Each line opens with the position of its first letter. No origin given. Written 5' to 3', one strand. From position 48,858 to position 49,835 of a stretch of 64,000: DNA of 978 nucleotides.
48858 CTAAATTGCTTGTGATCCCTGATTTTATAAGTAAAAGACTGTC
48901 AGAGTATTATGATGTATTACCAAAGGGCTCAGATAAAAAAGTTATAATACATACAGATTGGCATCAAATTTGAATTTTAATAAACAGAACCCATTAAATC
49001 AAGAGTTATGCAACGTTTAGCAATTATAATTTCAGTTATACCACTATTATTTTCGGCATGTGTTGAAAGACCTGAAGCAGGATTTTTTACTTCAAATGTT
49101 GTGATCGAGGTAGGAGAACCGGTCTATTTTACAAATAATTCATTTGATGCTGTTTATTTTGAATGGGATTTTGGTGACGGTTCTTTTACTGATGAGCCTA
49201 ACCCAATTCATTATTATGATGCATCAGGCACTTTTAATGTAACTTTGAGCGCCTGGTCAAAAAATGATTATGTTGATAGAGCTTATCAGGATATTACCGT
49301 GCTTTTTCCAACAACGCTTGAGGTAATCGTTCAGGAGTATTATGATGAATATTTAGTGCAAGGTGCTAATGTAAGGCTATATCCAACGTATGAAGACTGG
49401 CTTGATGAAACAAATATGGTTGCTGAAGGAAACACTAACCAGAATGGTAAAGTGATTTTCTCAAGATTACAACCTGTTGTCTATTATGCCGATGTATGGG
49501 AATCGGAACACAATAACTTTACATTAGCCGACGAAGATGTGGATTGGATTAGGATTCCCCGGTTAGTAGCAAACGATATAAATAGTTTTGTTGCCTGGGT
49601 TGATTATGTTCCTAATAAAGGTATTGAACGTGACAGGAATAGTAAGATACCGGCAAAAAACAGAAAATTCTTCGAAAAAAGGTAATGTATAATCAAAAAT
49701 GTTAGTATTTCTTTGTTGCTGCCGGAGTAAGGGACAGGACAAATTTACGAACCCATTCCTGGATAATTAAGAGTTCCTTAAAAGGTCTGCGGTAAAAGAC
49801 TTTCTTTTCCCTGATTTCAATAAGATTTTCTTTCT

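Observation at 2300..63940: About half of all intergenic spacers are built from one shared vocabulary of short-period repeat words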

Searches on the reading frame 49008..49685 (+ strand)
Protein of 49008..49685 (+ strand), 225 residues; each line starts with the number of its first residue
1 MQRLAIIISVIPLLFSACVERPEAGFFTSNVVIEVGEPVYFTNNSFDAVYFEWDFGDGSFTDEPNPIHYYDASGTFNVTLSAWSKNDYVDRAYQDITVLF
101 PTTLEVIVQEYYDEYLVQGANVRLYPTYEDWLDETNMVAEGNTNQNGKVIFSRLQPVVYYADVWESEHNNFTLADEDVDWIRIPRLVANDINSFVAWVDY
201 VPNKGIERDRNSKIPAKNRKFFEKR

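Call 51: find_encoding_contigs(protein=window:49008-49685:+, flank=10000, max_places=5)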
Protein window:49008-49685:+ (225 aa): 13 contigs read that carry it; 5 places shown.
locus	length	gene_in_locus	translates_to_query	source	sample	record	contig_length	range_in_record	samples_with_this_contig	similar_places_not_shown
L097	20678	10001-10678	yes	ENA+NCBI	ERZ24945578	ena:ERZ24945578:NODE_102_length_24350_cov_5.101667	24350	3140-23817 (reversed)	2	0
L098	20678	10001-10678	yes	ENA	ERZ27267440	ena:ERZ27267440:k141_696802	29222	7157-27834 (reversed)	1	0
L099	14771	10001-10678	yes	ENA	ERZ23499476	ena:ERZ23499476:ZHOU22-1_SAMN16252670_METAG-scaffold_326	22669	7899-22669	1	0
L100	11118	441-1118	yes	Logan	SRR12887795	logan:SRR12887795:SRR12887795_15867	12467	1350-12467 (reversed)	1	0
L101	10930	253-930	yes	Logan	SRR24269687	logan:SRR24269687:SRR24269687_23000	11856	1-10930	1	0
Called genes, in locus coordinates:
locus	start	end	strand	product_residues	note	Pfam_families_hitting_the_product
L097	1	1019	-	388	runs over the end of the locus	PF01969:Ni_insertion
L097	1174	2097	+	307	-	PF04015:DUF362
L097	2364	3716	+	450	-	PF12801:Fer4_5 (weak), PF00037:Fer4 (faint), PF12797:Fer4_2 (faint), PF12798:Fer4_3 (faint), PF12837:Fer4_6 (faint), PF13183:Fer4_8 (faint), PF13187:Fer4_9 (weak), PF12838:Fer4_7 (weak), +4 more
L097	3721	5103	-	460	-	PF10502:Peptidase_S26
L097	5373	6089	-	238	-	PF01113:DapB_N (weak), PF05173:DapB_C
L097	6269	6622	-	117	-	PF00453:Ribosomal_L20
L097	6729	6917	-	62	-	PF01632:Ribosomal_L35p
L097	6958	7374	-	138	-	PF05198:IF3_N, PF00707:IF3_C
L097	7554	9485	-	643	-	PF02824:TGS (weak), PF07973:tRNA_SAD, PF00587:tRNA-synt_2b, PF03129:HGTP_anticodon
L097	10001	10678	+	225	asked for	PF18911:PKD_4, PF00801:PKD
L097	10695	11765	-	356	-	-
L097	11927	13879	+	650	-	PF01476:LysM, PF13458:Peripla_BP_6 (faint), PF01094:ANF_receptor (weak)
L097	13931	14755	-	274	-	PF05378:Hydant_A_N (faint), PF03630:Fumble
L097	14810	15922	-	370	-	PF03577:Peptidase_C69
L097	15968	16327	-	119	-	-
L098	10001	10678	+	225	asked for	PF18911:PKD_4, PF00801:PKD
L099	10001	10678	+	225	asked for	PF18911:PKD_4, PF00801:PKD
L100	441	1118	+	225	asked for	PF18911:PKD_4, PF00801:PKD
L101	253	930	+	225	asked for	PF18911:PKD_4, PF00801:PKD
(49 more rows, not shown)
